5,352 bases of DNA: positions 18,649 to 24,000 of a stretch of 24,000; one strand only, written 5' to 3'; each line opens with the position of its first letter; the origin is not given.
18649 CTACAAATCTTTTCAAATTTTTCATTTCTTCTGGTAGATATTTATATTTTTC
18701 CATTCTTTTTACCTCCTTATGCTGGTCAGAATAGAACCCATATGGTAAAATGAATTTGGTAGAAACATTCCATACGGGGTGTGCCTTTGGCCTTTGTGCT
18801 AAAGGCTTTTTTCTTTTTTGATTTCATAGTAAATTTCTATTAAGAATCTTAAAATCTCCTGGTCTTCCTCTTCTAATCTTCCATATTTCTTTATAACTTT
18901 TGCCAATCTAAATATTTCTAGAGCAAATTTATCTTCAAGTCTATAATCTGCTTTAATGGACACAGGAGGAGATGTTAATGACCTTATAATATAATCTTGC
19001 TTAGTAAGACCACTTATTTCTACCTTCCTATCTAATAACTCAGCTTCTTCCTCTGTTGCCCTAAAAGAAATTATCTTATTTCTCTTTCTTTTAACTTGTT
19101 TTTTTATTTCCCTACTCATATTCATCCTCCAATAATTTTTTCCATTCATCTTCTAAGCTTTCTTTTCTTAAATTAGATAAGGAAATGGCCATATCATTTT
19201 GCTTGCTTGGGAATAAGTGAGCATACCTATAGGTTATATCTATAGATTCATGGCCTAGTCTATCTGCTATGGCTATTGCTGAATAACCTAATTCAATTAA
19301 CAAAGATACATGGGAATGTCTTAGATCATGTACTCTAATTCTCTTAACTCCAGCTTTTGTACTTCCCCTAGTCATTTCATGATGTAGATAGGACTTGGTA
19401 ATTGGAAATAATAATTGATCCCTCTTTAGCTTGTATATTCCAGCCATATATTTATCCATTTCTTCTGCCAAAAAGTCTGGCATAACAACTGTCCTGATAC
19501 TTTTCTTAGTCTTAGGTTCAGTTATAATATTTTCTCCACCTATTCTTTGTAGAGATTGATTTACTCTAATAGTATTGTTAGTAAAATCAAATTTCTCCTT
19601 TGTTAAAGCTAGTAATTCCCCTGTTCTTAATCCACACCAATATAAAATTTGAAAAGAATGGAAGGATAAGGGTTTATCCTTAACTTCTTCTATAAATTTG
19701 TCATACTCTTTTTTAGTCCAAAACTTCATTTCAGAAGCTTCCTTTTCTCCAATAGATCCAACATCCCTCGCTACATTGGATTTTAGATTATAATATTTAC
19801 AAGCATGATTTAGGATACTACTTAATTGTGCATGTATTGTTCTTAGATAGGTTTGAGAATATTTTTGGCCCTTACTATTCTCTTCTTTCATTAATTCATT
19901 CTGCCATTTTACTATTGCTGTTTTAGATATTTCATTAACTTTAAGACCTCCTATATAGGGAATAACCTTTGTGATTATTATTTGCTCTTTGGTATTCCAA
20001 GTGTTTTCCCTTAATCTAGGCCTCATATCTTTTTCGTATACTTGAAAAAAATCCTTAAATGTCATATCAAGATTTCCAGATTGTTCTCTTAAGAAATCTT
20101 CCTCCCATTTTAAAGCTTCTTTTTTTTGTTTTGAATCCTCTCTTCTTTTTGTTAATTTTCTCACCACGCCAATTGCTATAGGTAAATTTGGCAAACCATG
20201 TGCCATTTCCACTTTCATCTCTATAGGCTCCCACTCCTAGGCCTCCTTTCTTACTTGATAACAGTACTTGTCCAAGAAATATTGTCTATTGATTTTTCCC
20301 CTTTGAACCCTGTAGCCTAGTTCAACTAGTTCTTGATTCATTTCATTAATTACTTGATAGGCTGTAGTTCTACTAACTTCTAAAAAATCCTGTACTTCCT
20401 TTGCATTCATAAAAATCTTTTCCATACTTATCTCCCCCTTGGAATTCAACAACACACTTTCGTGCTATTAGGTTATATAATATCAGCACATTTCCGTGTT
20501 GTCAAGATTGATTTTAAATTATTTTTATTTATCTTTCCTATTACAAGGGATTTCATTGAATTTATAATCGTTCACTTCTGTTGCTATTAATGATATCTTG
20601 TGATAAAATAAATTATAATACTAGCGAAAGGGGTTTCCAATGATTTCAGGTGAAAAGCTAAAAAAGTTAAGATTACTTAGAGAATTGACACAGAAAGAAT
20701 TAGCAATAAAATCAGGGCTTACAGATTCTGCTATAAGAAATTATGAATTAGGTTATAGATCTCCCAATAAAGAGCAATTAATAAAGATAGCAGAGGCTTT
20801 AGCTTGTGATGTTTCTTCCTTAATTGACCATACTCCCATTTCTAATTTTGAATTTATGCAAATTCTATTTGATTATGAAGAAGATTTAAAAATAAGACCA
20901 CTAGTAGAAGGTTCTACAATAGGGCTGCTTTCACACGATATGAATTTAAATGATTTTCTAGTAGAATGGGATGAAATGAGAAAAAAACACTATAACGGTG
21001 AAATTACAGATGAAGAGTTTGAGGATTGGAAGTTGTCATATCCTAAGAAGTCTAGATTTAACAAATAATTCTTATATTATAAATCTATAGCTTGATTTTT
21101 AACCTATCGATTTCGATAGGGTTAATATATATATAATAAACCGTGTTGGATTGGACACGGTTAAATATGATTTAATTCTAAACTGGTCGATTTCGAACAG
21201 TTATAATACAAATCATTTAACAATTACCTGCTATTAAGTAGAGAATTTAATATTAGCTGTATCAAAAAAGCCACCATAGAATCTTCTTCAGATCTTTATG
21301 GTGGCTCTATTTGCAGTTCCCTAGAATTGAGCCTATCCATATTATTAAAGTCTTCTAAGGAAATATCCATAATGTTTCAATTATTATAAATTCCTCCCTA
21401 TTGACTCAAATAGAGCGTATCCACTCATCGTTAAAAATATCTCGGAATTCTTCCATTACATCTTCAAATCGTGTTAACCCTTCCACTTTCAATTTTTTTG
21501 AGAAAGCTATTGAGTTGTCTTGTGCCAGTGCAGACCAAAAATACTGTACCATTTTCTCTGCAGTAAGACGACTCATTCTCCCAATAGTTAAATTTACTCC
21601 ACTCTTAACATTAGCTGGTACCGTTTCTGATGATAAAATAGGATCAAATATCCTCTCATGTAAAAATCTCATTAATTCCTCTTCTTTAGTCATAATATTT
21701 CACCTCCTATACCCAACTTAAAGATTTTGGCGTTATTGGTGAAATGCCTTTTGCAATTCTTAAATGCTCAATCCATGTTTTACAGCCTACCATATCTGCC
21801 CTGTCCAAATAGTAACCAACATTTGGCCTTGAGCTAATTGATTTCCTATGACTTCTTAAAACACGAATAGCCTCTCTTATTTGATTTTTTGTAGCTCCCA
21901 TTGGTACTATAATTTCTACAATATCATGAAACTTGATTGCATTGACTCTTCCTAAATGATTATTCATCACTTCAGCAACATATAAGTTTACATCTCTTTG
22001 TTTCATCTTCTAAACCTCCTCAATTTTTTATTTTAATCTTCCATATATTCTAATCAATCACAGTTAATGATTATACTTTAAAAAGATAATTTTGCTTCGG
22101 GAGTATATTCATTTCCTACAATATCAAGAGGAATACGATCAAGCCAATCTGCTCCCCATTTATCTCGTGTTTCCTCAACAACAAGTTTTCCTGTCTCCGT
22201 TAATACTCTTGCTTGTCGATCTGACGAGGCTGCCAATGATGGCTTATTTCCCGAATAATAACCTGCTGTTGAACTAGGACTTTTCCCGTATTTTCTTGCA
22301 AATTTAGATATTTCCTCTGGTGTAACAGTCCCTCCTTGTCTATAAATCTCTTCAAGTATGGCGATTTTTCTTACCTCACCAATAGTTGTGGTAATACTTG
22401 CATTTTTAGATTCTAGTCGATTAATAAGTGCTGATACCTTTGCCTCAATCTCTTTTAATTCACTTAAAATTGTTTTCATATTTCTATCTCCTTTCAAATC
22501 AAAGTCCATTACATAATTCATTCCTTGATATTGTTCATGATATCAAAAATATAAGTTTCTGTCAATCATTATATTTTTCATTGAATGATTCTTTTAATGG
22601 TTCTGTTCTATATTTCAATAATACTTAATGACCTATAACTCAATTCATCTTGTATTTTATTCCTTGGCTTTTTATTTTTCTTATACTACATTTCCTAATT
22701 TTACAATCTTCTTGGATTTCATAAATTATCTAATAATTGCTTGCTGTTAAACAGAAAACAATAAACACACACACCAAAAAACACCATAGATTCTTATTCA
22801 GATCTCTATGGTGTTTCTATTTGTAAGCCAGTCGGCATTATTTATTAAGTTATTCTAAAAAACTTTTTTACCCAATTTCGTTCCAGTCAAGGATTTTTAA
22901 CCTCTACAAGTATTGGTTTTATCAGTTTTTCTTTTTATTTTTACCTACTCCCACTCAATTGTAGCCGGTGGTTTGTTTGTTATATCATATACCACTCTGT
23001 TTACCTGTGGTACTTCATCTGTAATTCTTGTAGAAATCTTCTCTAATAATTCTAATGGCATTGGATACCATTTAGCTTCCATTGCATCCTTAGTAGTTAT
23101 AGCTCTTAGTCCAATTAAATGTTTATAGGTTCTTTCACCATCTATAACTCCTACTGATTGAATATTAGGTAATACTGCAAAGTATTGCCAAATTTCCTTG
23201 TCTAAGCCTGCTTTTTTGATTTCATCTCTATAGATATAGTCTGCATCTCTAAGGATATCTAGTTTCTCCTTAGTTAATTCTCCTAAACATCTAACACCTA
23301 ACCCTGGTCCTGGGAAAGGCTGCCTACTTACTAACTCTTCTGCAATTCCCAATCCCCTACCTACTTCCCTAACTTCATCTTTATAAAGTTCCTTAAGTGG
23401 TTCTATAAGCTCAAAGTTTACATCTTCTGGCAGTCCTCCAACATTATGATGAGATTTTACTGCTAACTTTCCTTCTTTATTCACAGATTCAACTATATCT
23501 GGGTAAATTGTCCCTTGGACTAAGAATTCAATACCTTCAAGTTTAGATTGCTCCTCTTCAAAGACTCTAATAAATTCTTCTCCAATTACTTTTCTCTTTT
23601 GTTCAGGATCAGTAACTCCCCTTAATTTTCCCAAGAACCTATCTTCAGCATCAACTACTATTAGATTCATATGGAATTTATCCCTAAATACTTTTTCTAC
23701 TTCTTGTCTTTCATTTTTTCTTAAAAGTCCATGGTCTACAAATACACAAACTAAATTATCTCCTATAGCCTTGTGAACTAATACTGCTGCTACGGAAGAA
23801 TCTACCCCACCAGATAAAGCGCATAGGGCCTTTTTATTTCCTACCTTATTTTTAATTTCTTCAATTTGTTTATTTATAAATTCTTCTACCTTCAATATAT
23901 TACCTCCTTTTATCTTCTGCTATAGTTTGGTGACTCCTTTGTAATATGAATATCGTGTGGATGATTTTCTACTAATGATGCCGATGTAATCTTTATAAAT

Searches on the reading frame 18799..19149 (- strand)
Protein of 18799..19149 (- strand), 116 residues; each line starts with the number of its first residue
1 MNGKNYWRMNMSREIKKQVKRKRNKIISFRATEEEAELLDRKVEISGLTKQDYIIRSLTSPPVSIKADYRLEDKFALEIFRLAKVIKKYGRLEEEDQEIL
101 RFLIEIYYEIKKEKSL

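Call 5: search_protein_families(library=pfam, proteins=[window:18799-19149:-], max_evalue=0.01)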
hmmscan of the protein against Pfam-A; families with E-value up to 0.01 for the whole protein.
window:18799-19149:- (116 aa): 1 family
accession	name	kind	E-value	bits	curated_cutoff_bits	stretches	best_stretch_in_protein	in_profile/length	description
PF21983.2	NikA-like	-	1.8e-15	57.3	27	1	21-92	1-71/72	Mobilization protein NikA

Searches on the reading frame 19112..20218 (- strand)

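Call 5: search_protein_families(library=pfam, proteins=[window:19112-20218:-], max_evalue=0.01)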
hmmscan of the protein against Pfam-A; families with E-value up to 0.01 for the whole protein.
window:19112-20218:- (368 aa): 3 families
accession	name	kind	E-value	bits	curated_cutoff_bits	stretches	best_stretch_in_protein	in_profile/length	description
PF00589.27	Phage_integrase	-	4.9e-21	75.7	27.1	1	166-336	2-169/172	Phage integrase family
PF14659.12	Phage_int_SAM_3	-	2.1e-18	66.7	22.6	1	53-110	1-58/58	Phage integrase, N-terminal SAM-like domain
PF10154.14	Fy-3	-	0.0043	16.6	25.8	0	238-282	414-458/498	Ferry endosomal RAB5 effector complex subunit 3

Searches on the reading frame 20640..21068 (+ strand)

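Call 45: search_protein_families(library=pfam, proteins=[window:20640-21068:+], max_evalue=0.001)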
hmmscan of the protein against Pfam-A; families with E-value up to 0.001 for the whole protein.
window:20640-21068:+ (142 aa): 4 families
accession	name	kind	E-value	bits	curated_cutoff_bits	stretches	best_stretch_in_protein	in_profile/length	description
PF01381.28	HTH_3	-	4.7e-14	52.6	23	1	7-59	1-53/55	Helix-turn-helix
PF12844.13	HTH_19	-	2.2e-07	31.1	30.2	1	4-56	1-53/64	Helix-turn-helix domain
PF13560.12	HTH_31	-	1.5e-06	28.8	27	1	4-58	3-58/64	Helix-turn-helix domain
PF13443.12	HTH_26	-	4.1e-05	24.2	22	1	6-66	1-62/63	Cro/C1-type HTH DNA-binding domain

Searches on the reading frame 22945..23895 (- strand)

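Call 45: search_protein_families(library=pfam, proteins=[window:22945-23895:-], max_evalue=0.001)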
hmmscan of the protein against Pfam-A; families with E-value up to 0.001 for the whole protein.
window:22945-23895:- (316 aa): 7 families
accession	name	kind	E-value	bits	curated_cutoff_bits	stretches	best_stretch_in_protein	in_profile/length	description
PF00958.27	GMP_synt_C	-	1.5e-41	140.8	27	1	224-315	1-92/92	GMP synthase C terminal domain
PF02540.23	NAD_synthase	-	1.7e-10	40.9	21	1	8-85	6-83/242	NAD synthase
PF03054.22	tRNA_Me_trans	-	2e-05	24.8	20.6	1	22-56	2-35/202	tRNA methyl transferase HUP domain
PF06508.19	QueC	-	4e-05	23.7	22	0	22-83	1-60/210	Queuosine biosynthesis protein QueC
PF00764.25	Arginosuc_synth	-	0.00014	22.3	27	1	24-88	3-66/162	Arginosuccinate synthase N-terminal HUP domain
PF02568.20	ThiI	-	0.00017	21.7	20.5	1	21-180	4-157/197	Thiamine biosynthesis protein (ThiI)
PF01171.26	ATP_bind_3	-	0.00083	19.6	27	0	23-83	2-66/182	PP-loop family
